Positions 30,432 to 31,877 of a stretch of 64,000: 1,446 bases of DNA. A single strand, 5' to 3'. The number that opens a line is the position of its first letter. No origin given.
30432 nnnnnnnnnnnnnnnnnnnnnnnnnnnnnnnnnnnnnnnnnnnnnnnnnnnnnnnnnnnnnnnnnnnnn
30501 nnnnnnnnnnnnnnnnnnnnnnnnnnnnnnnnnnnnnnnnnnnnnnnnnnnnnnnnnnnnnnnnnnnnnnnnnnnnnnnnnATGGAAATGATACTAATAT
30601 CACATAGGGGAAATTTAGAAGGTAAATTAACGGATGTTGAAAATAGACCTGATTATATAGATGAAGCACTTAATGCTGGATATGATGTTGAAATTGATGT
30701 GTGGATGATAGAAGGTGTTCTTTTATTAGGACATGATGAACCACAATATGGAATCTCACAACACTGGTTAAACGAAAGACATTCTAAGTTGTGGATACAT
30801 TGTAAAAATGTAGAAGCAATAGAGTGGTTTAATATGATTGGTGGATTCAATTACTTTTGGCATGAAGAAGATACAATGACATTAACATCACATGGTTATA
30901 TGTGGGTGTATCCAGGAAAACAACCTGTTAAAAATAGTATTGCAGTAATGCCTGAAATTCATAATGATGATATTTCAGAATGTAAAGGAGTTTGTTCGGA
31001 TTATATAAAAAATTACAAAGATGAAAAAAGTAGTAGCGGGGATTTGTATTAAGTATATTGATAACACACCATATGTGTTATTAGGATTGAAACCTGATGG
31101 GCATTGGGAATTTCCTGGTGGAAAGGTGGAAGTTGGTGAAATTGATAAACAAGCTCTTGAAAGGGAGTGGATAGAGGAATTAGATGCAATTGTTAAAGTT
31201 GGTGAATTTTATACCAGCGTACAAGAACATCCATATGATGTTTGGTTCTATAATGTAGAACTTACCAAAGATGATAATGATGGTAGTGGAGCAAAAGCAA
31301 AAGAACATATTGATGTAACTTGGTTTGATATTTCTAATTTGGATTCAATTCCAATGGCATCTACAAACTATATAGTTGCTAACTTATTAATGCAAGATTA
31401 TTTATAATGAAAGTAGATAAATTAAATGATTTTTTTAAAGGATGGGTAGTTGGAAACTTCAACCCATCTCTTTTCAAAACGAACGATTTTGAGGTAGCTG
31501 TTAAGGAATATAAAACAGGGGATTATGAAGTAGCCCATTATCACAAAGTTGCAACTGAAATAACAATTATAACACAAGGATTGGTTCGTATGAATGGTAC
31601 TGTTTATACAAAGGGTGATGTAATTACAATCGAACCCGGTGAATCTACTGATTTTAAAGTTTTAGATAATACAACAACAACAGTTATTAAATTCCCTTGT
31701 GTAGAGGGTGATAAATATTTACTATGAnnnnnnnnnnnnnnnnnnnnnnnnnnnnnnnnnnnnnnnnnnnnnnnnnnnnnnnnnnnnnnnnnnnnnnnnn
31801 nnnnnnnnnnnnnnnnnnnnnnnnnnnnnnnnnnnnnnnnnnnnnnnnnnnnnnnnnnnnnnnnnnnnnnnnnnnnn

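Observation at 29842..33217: Satellite glycan/small-molecule modification cluster: unknown, GDPD, Nudix, cupin, sulfotransferase-like fusion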

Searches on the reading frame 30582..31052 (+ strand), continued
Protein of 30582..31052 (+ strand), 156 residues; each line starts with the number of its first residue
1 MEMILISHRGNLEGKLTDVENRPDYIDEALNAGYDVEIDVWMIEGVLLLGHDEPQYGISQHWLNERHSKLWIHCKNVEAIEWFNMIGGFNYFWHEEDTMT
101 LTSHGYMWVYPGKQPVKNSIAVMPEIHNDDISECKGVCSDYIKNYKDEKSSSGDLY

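Call 41: search_solved_structures(query=A2, max_evalue=1, show_alignments=2)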
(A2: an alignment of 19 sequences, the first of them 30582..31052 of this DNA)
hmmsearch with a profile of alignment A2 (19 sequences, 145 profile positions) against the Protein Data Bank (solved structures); distinct sequences matched with E-value up to 1: 5.
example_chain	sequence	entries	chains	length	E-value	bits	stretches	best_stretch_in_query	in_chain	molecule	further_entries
7e0v_A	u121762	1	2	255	0.0012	21.9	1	3-52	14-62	Glycerophosphodiester phosphodiesterase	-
7e2a_A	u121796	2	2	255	0.015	18.3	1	3-51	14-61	Glycerophosphodiester phosphodiesterase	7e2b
7wwc_A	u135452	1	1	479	0.036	17.1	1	3-54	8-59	beta-1,3(4)-glucanase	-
7ww4_A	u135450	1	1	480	0.036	17.1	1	3-54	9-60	beta-1,3(4)-glucanase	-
1t3o_A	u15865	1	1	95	0.22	14.5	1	21-54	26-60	Carbon storage regulator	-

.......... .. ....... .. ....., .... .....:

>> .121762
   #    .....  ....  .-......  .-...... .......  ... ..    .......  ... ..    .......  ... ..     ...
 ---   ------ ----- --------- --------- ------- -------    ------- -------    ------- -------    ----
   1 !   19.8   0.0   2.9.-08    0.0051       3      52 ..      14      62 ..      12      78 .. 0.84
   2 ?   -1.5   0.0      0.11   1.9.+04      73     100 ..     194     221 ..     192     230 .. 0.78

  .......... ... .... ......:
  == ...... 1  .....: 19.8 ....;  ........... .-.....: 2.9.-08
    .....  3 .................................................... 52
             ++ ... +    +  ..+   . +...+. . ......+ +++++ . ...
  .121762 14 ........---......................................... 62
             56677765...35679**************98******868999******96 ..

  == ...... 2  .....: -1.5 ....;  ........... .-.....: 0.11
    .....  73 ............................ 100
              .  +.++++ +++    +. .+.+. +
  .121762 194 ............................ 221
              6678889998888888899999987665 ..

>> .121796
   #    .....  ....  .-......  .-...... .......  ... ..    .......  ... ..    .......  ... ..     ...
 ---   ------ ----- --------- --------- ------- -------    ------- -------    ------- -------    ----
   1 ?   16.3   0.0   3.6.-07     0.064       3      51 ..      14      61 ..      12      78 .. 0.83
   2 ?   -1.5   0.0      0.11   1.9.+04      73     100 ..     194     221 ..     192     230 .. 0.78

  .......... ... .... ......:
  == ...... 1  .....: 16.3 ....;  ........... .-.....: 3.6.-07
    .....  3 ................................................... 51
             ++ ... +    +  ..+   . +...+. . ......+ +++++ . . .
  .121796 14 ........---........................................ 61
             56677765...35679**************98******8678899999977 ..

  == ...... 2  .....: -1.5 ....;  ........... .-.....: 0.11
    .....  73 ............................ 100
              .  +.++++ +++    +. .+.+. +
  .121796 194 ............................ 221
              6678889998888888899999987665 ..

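Call 42: search_protein_families(library=pfam, alignment_id=A2, max_evalue=0.1)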
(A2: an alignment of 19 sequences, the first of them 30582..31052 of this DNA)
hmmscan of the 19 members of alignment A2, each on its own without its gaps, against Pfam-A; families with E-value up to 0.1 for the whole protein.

A. member 1, window:30582-31052:+ (156 aa): 1 family
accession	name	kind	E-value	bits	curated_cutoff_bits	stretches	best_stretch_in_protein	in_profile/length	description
PF22578.2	GGR_cat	-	0.058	13.7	27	0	103-150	30-76/88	Geranylgeranyl reductase catalytic domain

B. families by the number of members that match (of 19 scanned): 3 families
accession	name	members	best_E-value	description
PF19663.4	DUF6166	3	0.012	Family of unknown function (DUF6166)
PF22578.2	GGR_cat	2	0.03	Geranylgeranyl reductase catalytic domain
PF25161.1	Menorin_C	1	0.058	Menorin C-terminal domain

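Call 50: predict_structure(alignment_id=A3)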
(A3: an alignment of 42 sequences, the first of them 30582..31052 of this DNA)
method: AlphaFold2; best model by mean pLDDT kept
length: 156 residues; sequences in the alignment: 42
mean_pLDDT: 92.0   pTM: 0.87
mean pLDDT of the five models: 92.0, 91.4, 90.6, 82.5, 81.5
residues with pLDDT >= 90: 136; 70-90: 10; 50-70: 4; < 50: 6
segments of 3 or more residues with pLDDT < 50: 151-156
pLDDT, mean of each block of 10 residues (from residue 1): 91 95 98 98 97 96 97 98 96 91 96 92 93 95 81 36
secondary structure, 60 per line:
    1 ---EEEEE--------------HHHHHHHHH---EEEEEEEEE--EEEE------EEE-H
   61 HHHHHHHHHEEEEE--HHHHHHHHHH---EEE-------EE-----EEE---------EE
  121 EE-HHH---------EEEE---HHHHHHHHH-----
elements in order: E4-8 H23-31 E35-43 E46-49 E56-58 H60-69 E70-74 H77-86 E90-92 E107-109 E119-122 E136-139 H143-151

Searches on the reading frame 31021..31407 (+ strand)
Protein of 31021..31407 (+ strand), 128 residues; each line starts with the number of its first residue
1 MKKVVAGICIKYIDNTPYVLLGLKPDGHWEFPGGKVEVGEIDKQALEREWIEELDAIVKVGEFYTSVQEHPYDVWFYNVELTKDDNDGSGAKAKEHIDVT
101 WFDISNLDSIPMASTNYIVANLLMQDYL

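Call 3: search_protein_families(library=pfam, proteins=[window:31021-31407:+], max_evalue=1)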
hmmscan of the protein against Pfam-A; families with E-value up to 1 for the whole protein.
window:31021-31407:+ (128 aa): 4 families
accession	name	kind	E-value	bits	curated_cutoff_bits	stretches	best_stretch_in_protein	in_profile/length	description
PF00293.34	NUDIX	-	1.8e-11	44.6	21.1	1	24-111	26-122/134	NUDIX domain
PF22327.2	Nudt16-like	-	2.5e-05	24.7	27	1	10-63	16-70/161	U8 snoRNA-decapping enzyme-like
PF14815.12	NUDIX_4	-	9.3e-05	22.6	35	1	27-115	25-106/113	NUDIX domain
PF13869.12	NUDIX_2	-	0.0017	18.2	27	1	1-56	42-97/188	Nucleotide hydrolase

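Call 4: search_protein_families(library=phrogs, proteins=[window:31021-31407:+], max_evalue=0.1)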
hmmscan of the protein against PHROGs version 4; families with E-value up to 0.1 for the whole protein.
window:31021-31407:+ (128 aa): 9 families
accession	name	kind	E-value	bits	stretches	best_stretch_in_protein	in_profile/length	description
phrog_1198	-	other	1.8e-13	51.8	1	2-113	35-156/253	MutT/NUDIX hydrolase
phrog_10313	-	other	3.6e-07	31.1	1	16-107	25-121/159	nudix hydrolase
phrog_6216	-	unknown function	7.7e-07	29.2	1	7-109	6-100/545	-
phrog_25541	-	unknown function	3.2e-06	27.8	1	24-112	93-186/210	-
phrog_19657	-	other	1.4e-05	26.1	1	7-69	39-101/176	nudix hydrolase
phrog_1185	-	other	2.8e-05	24.7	1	1-72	146-224/301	nudix hydrolase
phrog_15528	-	head and packaging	0.00011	21.8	1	18-106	534-622/794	portal protein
phrog_9999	-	other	0.003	18.5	1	12-60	38-87/186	nudix hydrolase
phrog_5698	-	unknown function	0.067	13.6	1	78-112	73-108/195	-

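Call 12: search_protein_families(library=ncbifam, proteins=[window:31021-31407:+], max_evalue=1)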
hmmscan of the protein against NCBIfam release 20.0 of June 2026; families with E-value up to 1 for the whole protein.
window:31021-31407:+ (128 aa): 15 families
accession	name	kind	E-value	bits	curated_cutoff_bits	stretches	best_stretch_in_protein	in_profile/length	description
NF006530.0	PRK08999.1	equivalog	2.1e-13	50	245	1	26-122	32-127/315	Nudix family hydrolase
NF007834.0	PRK10546.1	equivalog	1.4e-11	44.4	156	1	26-114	29-116/135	pyrimidine (deoxy)nucleoside triphosphate diphosphatase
TIGR00586.1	mutt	equivalog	4e-10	39.8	97.9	1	27-109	32-113/129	8-oxo-dGTP diphosphatase MutT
NF008044.0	PRK10776.1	equivalog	1.6e-09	37.7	148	1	27-118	31-121/130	8-oxo-dGTP diphosphatase MutT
TIGR02705.1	nudix_YtkD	equivalog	4.8e-07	29.4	154.4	1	29-63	47-81/156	RNA deprotection pyrophosphohydrolase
NF001936.0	PRK00714.1-3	equivalog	0.0014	18.6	118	1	26-55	32-63/155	RNA pyrophosphohydrolase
NF011963.0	PRK15434.1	subfamily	0.0016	18.1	146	1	26-81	42-98/159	GDP-mannose mannosyl hydrolase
NF012016.0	PRK15472.1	equivalog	0.0038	16.9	95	1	27-60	31-64/141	nucleoside triphosphatase NudI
NF001299.0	PRK00241.1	equivalog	0.0043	16.5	158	1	34-124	166-252/263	NAD(+) diphosphatase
NF001935.0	PRK00714.1-2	equivalog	0.018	14.5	259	1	27-55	31-59/183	RNA pyrophosphohydrolase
NF001937.0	PRK00714.1-4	equivalog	0.047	13.3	139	1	28-54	32-58/161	RNA pyrophosphohydrolase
NF052459.1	OxoGTPPhMutT1Mycb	equivalog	0.052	12.6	475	1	28-68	30-70/292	8-oxo-(d)GTP phosphatase MutT1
NF001938.0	PRK00714.1-5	equivalog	0.056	12.8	116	1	27-55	45-73/172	RNA pyrophosphohydrolase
NF001934.0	PRK00714.1-1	equivalog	0.091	12.2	241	1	28-55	32-59/176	RNA pyrophosphohydrolase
NF041652.1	Nud_hyd_Dein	equivalog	0.1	12.8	200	1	26-65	42-81/152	Nudix hydrolase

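Call 79: search_solved_structures(query=window:31021-31407:+, max_evalue=0.001, show_alignments=1)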
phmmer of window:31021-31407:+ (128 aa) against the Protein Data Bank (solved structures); distinct sequences matched with E-value up to 0.001: 12.
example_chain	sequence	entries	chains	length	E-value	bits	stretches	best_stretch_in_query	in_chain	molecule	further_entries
3gwy_A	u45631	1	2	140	6.3e-10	42.4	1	28-113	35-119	Putative CTP pyrophosphohydrolase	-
5x1x_A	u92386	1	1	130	7.6e-10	42.1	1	28-124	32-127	Mutator mutT protein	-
3hhj_A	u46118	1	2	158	1.9e-09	40.8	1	12-120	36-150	Mutator mutT protein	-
3ees_A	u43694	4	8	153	5.2e-08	36.1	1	19-107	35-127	Probable pyrophosphohydrolase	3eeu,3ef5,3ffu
3r03_A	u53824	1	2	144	5.1e-07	32.9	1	17-126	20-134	NUDIX hydrolase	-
2rrk_A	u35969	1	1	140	2.3e-06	30.8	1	26-103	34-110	CTP pyrophosphohydrolase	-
4v14_A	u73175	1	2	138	5.1e-06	29.7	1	23-60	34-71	MUTATOR MUTT PROTEIN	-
5zrc_A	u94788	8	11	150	3.2e-05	27.1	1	27-63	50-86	Putative mutator protein MutT2/NUDIX hydrolase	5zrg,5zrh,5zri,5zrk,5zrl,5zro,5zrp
5otn_A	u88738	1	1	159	7.9e-05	25.9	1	18-112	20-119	Nudix (Nucleoside diphosphate linked moiety X)-type motif 1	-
5hzx_A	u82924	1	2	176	0.00011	25.4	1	18-112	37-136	Nudix (Nucleoside diphosphate linked moiety X)-type motif 1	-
2azw_A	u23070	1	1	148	0.00013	25.2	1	8-72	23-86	MutT/nudix family protein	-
1mut_A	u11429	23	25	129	0.00018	24.7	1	28-99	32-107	NUCLEOSIDE TRIPHOSPHATE PYROPHOSPHOHYDROLASE | Mutator mutT protein | 7,8-dihydro-8-oxoguanine-triphosphatase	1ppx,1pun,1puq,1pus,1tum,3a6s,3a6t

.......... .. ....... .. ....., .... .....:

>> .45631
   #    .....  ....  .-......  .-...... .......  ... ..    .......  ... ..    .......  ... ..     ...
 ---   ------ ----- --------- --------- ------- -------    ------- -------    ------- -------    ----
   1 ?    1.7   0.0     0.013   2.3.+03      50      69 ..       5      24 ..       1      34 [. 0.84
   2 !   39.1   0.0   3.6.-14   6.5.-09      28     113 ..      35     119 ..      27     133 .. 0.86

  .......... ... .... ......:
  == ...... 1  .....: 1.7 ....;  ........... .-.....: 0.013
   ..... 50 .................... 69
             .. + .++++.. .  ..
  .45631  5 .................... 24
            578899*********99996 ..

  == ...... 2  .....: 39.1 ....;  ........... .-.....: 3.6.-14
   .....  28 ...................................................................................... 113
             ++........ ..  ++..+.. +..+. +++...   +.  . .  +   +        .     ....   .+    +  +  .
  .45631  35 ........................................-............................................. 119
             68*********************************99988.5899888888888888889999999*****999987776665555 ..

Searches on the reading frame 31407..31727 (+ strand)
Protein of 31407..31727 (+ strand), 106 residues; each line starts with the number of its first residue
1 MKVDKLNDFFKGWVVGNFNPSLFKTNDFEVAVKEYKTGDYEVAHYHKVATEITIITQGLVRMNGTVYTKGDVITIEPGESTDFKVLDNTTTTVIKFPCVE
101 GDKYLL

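Call 3: search_protein_families(library=pfam, proteins=[window:31407-31727:+], max_evalue=1)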
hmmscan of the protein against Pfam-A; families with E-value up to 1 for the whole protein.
window:31407-31727:+ (106 aa): 4 families
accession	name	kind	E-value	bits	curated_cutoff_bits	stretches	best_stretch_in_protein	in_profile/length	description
PF07883.17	Cupin_2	-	0.0085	16.2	27.2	1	34-80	4-53/70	Cupin domain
PF06280.18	fn3_5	-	0.04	15.1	27.6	1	28-101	12-94/112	Fn3-like domain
PF02311.25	AraC_binding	-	0.066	13.4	21.1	1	44-98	19-78/135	AraC-like ligand binding domain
PF00190.28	Cupin_1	-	0.082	12.9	22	1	30-70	36-74/151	Cupin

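Call 4: search_protein_families(library=phrogs, proteins=[window:31407-31727:+], max_evalue=0.1)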
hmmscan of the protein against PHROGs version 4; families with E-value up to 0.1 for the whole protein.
window:31407-31727:+ (106 aa): 2 families
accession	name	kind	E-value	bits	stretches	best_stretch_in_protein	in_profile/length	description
phrog_24762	-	unknown function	1.1e-40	139.2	1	2-105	2-105/109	-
phrog_29035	-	unknown function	0.038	15.2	1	32-74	96-137/145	-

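Call 12: search_protein_families(library=ncbifam, proteins=[window:31407-31727:+], max_evalue=1)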
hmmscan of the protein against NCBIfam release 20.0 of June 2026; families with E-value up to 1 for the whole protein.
window:31407-31727:+ (106 aa): 0 families

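Call 21: search_solved_structures(query=window:31407-31727:+, max_evalue=10, show_alignments=3)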
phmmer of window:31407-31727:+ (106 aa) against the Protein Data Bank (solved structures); distinct sequences matched with E-value up to 10: 6.
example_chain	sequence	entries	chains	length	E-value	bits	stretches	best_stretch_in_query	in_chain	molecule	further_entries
8hfb_A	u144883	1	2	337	0.088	16.2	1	27-79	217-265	Quercetin 2,3-dioxygenase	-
2h0v_A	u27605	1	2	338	0.14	15.5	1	27-80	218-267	Quercetin 2,3-dioxygenase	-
1y3t_A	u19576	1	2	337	0.15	15.4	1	27-80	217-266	Hypothetical protein yxaG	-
6b4f_B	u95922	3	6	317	0.85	13.1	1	18-65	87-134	Nucleoporin GLE1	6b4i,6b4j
7tbl_e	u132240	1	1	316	0.86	13.1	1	18-65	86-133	GLE1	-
7mzv_A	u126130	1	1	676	1.1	12.7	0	3-45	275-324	Multisubstrate pseudouridine synthase 7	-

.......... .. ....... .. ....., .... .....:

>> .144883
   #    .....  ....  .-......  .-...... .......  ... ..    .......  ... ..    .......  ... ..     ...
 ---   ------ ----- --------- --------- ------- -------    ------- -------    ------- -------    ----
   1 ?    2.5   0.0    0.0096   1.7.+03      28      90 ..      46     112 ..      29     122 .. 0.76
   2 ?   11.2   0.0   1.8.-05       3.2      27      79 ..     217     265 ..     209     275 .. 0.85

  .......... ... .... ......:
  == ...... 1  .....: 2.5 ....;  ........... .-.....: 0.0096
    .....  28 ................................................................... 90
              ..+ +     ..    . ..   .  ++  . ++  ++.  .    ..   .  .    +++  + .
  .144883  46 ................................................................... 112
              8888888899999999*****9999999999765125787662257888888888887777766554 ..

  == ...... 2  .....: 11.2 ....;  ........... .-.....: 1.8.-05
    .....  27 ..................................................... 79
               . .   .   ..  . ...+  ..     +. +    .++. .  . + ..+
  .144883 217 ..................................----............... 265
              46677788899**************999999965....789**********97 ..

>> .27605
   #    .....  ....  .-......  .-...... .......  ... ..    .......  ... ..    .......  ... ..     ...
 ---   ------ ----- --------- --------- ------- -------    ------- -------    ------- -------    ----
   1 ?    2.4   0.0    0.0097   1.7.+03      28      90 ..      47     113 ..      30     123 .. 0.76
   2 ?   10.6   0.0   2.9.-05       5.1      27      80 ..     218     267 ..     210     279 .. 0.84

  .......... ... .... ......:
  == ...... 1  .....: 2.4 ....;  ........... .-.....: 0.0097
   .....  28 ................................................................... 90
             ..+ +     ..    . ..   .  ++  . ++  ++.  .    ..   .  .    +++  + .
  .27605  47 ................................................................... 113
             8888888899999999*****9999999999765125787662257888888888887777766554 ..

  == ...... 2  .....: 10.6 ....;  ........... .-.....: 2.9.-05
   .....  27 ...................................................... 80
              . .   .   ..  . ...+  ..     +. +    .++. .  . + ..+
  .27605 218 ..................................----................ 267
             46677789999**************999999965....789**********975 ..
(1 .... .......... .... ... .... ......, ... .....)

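Call 26: search_dna_similar(query=window:31407-31727:+, collection=phages, mode=protein, max_rows=15, max_evalue=0.001)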
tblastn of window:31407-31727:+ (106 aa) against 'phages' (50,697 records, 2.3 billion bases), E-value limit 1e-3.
Records with a match: 3; places in all: 3; records where one place covers at least 80% of the query: 3.
Best place of each record, by identity: <60% 3.
By first word of the organism name: Synechococcus 3.
By host as written in the record: Synechococcus str. WH8109 2; Synechococcus sp. MIT S9220 1.
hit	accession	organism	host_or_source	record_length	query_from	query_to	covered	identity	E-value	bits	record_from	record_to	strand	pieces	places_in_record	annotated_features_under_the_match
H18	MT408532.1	Synechococcus phage SynMITS9220M01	Synechococcus sp. MIT S9220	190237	6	104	93%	37.4%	5e-17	80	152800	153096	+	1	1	hypothetical protein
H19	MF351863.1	Synechococcus phage Bellamy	Synechococcus str. WH8109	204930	6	104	93%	36.4%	4e-17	80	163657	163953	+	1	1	207: hypothetical protein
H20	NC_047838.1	Synechococcus phage Bellamy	Synechococcus str. WH8109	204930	6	104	93%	36.4%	4e-17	80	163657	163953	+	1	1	207: hypothetical protein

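Call 90: search_solved_structures(query=A7, max_evalue=1, show_alignments=2)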
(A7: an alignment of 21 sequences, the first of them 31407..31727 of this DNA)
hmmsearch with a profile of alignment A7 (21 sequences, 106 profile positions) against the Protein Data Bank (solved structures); distinct sequences matched with E-value up to 1: 10.
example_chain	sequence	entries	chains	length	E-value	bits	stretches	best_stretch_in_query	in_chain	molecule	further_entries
5fpz_A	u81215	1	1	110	0.12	15.7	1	26-97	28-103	PECTIN DEGRADATION PROTEIN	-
5fpx_A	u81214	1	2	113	0.13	15.6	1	26-97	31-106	PECTIN DEGRADATION PROTEIN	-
7zvy_G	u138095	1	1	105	0.17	15.2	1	38-86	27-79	Cupin_2 domain-containing protein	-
7zvm_A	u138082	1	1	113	0.18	15.1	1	39-83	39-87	Mannose-6-phosphate isomerase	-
2h0v_A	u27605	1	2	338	0.2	15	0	28-78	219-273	Quercetin 2,3-dioxygenase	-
7zvy_E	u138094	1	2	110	0.2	15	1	38-86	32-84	Cupin_2 domain-containing protein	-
1y3t_A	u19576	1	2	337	0.2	15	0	28-78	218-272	Hypothetical protein yxaG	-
7zvy_B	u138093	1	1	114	0.21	14.9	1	38-86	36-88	Cupin_2 domain-containing protein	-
7zvy_A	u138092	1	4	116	0.22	14.9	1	38-86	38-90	Cupin_2 domain-containing protein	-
8hfb_A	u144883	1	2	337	0.26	14.7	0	32-78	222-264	Quercetin 2,3-dioxygenase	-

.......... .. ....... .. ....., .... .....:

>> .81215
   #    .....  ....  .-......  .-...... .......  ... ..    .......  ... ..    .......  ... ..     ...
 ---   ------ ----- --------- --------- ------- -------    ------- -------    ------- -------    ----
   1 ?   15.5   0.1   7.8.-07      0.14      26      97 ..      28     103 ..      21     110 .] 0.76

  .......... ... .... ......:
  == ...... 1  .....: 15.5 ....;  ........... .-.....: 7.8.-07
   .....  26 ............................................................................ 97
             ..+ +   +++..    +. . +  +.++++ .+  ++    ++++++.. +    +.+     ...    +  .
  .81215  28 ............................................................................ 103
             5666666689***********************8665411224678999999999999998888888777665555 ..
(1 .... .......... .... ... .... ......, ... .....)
